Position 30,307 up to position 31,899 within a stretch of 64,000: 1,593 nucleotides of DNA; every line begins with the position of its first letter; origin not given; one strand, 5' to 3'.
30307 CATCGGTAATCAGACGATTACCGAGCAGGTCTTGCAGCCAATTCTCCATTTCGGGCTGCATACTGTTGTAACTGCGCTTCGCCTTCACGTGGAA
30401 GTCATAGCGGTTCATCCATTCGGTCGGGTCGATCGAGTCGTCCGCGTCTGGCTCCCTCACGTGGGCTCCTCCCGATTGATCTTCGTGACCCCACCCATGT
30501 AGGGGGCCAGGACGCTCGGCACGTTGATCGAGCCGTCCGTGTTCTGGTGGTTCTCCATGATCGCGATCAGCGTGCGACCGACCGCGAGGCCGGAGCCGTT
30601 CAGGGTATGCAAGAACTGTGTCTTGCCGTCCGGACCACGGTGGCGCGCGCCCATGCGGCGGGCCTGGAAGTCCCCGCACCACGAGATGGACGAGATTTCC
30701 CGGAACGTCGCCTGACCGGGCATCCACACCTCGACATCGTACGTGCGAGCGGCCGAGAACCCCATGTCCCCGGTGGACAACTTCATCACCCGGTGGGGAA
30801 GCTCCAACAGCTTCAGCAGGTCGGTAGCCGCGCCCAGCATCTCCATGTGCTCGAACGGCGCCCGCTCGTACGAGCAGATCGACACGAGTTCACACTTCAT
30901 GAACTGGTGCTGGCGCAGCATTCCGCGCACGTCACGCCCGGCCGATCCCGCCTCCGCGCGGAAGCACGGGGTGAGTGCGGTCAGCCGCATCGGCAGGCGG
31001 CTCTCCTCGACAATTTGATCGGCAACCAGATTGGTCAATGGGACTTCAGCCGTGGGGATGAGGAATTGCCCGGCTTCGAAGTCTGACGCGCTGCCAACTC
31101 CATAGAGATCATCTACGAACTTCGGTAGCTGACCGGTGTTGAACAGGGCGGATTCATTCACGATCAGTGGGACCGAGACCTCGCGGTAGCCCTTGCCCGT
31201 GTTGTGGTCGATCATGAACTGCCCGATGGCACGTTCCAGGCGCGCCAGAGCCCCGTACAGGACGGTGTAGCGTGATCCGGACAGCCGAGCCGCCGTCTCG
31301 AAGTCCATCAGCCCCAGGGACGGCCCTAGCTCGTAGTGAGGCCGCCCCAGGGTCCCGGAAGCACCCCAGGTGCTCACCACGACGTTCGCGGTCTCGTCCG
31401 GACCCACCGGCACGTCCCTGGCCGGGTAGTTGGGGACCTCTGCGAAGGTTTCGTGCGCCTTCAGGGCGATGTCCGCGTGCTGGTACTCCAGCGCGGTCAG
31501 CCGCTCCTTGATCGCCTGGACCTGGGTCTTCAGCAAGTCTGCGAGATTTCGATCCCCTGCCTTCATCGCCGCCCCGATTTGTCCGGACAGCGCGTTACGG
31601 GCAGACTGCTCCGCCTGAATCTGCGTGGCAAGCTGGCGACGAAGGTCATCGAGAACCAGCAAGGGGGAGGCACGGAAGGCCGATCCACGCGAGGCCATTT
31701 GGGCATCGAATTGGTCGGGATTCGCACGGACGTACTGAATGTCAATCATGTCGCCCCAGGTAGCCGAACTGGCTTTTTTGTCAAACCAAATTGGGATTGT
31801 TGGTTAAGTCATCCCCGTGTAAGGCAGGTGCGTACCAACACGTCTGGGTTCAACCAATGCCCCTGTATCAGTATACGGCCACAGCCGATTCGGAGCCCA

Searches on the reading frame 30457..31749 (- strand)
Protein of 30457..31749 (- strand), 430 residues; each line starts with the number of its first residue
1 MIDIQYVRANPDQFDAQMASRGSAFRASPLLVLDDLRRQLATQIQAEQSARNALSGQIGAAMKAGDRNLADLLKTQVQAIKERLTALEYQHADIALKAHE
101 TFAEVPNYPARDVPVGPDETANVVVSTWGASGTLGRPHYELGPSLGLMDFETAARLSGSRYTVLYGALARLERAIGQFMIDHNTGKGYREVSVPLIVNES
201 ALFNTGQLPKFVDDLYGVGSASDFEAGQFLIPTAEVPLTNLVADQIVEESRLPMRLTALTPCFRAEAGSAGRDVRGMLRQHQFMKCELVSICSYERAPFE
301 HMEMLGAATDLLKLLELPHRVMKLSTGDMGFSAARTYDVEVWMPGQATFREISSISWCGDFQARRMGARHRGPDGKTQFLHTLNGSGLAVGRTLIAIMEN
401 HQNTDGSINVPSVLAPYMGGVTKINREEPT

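Call 8: search_protein_families(library=phrogs, proteins=[window:30457-31749:-], max_evalue=0.001)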
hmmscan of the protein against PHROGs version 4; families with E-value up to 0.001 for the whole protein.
window:30457-31749:- (430 aa): 3 families
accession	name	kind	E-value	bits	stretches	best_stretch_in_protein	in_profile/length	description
phrog_16140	-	unknown function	2.1e-136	456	1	1-425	1-424/426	-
phrog_4806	-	DNA, RNA and nucleotide metabolism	5.8e-10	40.2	1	182-402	16-189/190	histidyl tRNA synthetase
phrog_18916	-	unknown function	1.3e-07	31.4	1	136-342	242-435/643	-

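Call 73: find_related_loci(query=window:30457-31749:-, collection=viral_contigs, flank=10000)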
Query window:30457-31749:- (430 aa) in viral_contigs; peptide patterns used: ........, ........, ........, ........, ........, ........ (x = any residue, [..] = any of these).
2 stretches matched a pattern, but none encodes a relative of the query by tblastn (E <= 1e-3).

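Call 81: search_protein_families(library=pfam, proteins=[window:30457-31749:-], max_evalue=0.00001)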
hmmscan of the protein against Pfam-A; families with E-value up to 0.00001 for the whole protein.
window:30457-31749:- (430 aa): 2 families
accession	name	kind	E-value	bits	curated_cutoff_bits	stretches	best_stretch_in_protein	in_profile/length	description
PF00587.30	tRNA-synt_2b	-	2.2e-36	126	29.3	1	229-401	12-179/179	tRNA synthetase class II core domain (G, H, P, S and T)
PF02403.27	Seryl_tRNA_N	-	4.1e-18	66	28.2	1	1-109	1-108/108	Seryl-tRNA synthetase N-terminal domain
